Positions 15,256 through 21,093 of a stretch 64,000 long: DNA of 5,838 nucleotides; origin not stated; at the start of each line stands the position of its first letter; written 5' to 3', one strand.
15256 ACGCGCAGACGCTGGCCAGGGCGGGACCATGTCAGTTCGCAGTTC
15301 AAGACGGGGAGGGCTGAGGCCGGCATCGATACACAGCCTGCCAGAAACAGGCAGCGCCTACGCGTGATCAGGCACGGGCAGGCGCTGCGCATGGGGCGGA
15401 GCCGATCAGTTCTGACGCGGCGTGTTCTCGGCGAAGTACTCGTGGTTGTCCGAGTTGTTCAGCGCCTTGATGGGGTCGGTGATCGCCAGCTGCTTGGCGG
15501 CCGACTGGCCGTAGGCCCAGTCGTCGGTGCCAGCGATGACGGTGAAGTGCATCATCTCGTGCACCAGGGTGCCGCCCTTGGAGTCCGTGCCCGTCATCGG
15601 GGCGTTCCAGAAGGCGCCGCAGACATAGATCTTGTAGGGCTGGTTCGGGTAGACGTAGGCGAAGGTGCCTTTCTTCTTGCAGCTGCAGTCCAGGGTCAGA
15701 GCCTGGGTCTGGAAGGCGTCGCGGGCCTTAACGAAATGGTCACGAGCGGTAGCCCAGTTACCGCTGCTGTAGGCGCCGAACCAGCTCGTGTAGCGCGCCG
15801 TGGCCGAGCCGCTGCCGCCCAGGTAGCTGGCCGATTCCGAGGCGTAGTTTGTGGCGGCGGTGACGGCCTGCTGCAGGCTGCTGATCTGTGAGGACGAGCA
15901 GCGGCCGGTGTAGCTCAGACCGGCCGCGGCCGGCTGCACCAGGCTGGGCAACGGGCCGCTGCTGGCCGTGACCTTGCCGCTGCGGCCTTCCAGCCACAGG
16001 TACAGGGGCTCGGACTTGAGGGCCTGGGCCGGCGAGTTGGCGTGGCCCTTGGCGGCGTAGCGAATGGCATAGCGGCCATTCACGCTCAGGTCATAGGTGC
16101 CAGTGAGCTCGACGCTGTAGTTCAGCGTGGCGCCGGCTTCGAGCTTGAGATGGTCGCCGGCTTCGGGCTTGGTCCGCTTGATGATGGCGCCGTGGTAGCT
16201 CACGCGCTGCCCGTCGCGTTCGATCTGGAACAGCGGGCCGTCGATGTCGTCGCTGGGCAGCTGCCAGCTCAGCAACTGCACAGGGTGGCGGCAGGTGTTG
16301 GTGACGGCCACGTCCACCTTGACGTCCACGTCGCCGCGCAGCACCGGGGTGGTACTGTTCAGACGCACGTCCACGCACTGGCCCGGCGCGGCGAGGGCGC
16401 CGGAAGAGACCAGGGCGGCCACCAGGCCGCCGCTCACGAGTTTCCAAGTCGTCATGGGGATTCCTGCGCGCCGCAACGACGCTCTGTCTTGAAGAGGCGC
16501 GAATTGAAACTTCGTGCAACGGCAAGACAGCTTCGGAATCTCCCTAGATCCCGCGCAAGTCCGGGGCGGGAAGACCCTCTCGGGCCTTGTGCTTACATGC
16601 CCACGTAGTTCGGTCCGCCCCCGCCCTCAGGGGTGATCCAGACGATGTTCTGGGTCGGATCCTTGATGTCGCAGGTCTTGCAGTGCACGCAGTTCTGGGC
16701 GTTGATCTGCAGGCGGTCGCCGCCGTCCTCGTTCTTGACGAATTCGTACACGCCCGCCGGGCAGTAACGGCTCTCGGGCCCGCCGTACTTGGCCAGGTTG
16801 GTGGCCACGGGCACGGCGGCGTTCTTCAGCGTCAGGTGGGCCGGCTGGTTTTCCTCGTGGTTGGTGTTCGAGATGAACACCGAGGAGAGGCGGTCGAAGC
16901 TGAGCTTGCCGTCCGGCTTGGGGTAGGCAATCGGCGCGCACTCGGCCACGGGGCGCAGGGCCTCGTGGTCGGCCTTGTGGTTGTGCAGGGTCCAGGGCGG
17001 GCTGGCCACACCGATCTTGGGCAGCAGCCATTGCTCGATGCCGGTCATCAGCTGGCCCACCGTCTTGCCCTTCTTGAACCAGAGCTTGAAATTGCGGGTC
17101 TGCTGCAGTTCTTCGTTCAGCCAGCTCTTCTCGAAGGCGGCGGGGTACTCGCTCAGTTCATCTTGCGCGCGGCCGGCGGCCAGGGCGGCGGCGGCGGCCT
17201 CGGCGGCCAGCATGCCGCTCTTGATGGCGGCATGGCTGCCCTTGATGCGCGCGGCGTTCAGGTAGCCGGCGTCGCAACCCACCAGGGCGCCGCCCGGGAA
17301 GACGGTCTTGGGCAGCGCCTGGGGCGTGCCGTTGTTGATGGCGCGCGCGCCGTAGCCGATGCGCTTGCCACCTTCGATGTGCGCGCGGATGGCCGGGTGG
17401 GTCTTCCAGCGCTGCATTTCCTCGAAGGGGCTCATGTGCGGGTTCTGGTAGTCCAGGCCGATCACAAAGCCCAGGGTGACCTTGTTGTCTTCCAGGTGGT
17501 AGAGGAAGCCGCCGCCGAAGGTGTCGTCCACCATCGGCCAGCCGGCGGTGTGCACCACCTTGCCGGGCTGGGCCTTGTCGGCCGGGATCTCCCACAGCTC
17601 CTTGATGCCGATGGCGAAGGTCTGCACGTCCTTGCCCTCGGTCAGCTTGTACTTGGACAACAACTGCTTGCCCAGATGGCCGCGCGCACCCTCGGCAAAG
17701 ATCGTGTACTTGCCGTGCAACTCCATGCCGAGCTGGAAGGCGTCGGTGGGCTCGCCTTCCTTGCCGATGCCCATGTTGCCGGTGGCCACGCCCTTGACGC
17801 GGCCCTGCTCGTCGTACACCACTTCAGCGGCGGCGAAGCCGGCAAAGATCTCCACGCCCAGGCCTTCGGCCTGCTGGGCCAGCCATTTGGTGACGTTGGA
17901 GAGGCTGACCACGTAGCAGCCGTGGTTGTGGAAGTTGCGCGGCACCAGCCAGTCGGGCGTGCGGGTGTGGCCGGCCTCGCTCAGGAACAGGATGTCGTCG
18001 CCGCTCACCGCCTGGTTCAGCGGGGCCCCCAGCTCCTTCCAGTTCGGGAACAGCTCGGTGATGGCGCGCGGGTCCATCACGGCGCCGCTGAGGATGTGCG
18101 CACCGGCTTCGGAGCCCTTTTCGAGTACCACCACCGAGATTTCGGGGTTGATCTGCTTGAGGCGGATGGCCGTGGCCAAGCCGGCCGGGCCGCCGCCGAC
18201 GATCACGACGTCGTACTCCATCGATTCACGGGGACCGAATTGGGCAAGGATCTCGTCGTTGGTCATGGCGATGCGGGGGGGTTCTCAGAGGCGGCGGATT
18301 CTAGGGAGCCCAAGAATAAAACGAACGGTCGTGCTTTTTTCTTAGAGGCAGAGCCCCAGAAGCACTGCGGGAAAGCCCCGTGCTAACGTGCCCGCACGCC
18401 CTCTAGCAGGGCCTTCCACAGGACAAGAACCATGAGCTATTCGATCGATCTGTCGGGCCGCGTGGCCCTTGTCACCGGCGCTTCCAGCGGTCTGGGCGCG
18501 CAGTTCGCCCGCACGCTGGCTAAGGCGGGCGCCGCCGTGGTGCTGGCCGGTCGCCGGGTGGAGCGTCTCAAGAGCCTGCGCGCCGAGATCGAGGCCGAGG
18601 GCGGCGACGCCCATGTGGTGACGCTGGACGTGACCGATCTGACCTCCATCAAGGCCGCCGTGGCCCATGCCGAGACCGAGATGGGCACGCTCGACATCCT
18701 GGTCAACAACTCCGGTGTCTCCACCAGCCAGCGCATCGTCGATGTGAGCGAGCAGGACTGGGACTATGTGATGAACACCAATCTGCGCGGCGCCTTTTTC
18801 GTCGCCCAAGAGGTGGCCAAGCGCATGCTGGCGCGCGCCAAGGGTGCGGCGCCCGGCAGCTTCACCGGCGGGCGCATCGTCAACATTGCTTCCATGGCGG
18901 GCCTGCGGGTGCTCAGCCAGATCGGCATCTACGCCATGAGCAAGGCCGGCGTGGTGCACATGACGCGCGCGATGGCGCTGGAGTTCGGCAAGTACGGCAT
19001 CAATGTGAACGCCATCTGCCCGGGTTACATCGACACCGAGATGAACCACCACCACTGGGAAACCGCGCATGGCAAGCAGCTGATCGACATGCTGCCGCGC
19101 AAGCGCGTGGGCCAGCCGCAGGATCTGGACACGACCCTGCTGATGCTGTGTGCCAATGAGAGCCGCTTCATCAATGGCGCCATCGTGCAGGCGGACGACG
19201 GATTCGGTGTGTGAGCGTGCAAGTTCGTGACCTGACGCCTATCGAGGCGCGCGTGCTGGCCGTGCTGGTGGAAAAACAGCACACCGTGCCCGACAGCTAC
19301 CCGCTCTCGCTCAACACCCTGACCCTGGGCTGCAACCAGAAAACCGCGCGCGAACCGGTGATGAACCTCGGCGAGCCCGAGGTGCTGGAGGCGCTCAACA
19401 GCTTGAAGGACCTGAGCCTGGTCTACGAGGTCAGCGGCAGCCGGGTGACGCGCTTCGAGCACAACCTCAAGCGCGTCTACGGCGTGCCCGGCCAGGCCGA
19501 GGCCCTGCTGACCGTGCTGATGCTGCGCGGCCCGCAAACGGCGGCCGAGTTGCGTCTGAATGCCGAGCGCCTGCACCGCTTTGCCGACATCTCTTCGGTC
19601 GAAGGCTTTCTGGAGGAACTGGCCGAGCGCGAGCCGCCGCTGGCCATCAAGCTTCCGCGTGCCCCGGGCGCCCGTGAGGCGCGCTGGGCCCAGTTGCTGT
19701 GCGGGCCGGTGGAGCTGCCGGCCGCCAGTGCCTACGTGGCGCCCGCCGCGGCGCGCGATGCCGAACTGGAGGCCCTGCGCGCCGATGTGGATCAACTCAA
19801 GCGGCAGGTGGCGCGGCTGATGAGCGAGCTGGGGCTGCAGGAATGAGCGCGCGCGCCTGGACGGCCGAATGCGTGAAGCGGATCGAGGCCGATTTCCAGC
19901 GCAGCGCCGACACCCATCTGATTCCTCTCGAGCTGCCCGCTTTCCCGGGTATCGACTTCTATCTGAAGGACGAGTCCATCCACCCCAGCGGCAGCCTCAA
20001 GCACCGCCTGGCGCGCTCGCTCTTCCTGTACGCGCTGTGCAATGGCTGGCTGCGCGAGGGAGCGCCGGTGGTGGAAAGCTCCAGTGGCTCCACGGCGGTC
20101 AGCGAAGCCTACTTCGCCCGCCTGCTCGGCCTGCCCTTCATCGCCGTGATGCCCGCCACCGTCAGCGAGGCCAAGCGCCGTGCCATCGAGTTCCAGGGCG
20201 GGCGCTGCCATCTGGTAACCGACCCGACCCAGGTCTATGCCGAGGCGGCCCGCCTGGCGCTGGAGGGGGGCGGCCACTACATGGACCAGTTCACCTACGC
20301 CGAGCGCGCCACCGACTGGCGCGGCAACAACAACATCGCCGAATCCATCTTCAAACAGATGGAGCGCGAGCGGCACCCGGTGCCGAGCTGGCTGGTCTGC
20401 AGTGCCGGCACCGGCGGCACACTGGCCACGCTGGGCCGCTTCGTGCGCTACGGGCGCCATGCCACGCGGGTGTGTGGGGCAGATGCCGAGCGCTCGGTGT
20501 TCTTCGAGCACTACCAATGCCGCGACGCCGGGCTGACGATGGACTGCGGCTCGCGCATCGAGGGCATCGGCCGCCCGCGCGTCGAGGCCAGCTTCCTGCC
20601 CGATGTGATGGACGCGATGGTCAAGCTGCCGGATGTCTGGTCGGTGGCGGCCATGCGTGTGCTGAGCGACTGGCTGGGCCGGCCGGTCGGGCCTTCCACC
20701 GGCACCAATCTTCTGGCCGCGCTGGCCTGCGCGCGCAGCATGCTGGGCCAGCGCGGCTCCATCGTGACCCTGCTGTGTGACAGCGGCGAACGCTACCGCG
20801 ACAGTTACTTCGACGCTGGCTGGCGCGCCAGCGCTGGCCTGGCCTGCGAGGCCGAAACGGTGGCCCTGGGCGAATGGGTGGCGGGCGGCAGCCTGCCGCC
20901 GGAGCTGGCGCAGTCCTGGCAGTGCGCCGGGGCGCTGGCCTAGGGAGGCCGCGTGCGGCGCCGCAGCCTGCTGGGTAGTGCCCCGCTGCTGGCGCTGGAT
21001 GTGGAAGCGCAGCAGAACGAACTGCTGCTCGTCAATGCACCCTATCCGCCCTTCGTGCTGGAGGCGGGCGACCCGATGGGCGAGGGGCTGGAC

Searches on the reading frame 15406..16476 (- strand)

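Call 70: search_protein_families(library=pfam, proteins=[window:15406-16476:-], max_evalue=0.0001)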
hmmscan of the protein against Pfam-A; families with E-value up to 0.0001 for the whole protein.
window:15406-16476:- (356 aa): 2 families
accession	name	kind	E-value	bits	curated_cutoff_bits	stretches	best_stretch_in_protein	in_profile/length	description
PF14521.12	Aspzincin_M35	-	4.1e-44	150.9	30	1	221-350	4-142/142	Lysine-specific metallo-endopeptidase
PF02102.21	Peptidase_M35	-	4.2e-06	26.4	27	1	51-351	39-347/352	Deuterolysin metalloprotease (M35) family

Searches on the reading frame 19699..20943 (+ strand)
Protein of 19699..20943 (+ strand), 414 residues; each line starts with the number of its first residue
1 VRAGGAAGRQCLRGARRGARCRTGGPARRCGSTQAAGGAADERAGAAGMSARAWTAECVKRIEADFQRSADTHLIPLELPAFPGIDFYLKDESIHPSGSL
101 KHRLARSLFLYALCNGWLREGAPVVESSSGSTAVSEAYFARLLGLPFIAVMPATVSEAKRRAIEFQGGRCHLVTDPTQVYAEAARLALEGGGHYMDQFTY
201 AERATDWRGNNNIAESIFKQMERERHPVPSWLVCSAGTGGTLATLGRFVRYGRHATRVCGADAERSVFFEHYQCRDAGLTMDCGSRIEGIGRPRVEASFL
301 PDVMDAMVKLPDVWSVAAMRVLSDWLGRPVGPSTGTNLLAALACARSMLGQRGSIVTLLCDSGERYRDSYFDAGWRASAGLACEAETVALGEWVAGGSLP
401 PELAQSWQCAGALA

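Call 3: search_protein_families(library=pfam, proteins=[window:19699-20943:+], max_evalue=0.01)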
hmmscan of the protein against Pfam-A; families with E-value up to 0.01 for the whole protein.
window:19699-20943:+ (414 aa): 1 family
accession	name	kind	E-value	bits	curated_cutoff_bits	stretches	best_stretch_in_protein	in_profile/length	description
PF00291.31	PALP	-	1e-46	160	35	1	72-361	8-295/295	Pyridoxal-phosphate dependent enzyme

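Call 4: search_protein_families(library=ncbifam, proteins=[window:19699-20943:+], max_evalue=0.01)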
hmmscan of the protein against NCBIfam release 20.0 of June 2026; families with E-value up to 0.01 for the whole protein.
window:19699-20943:+ (414 aa): 28 families (the best 25 are shown)
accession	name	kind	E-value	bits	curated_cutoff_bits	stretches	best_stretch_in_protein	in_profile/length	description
NF052478.1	CystDsulMYC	equivalog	1.6e-157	524.4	600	1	53-397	1-351/354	L-cysteine desulfhydrase Cds1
NF007989.0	PRK10717.1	equivalog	3.2e-40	138.2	387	1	71-383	14-329/334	cysteine synthase A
TIGR03945.1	PLP_SbnA_fam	equivalog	6.9e-36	123.9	349.95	1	72-375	8-303/304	2,3-diaminopropionate biosynthesis protein SbnA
TIGR01136.1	cysKM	subfamily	6.8e-33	114.3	344.15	1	71-366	7-293/299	cysteine synthase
TIGR01137.1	cysta_beta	equivalog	3.2e-29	101.9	510.25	1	88-384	29-323/457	cystathionine beta-synthase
TIGR01139.1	cysK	equivalog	2.4e-28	99.3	350.95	1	71-366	7-292/298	cysteine synthase A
TIGR01138.1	cysM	equivalog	2.4e-26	92.9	394.2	1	85-367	23-285/290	cysteine synthase B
NF053679.1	CysteaSynCapA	equivalog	4.7e-22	78.2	600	1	86-380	32-328/329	cysteate synthase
NF008735.0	PRK11761.1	equivalog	5.6e-21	75.1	413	1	85-367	27-289/296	cysteine synthase CysM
NF006390.0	PRK08639.1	equivalog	3.3e-08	32.9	421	1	84-266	39-215/418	threonine ammonia-lyase IlvA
NF006094.0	PRK08246.1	subfamily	1.2e-07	31.5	331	1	70-249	22-189/310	serine/threonine dehydratase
NF009130.0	PRK12483.1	subfamily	1.7e-07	30.2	801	1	85-268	52-226/521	threonine ammonia-lyase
NF005292.0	PRK06815.1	equivalog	2.1e-07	30.3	371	1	79-267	30-208/320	threonine/serine dehydratase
NF005680.0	PRK07476.1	equivalog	7e-07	28.5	413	1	79-265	32-208/326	hydroxyectoine utilization dehydratase EutB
NF045641.2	BHydaspDhtseBhcB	equivalog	9.7e-07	28.2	550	1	79-197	29-145/312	beta-hydroxyaspartate dehydratase BhcB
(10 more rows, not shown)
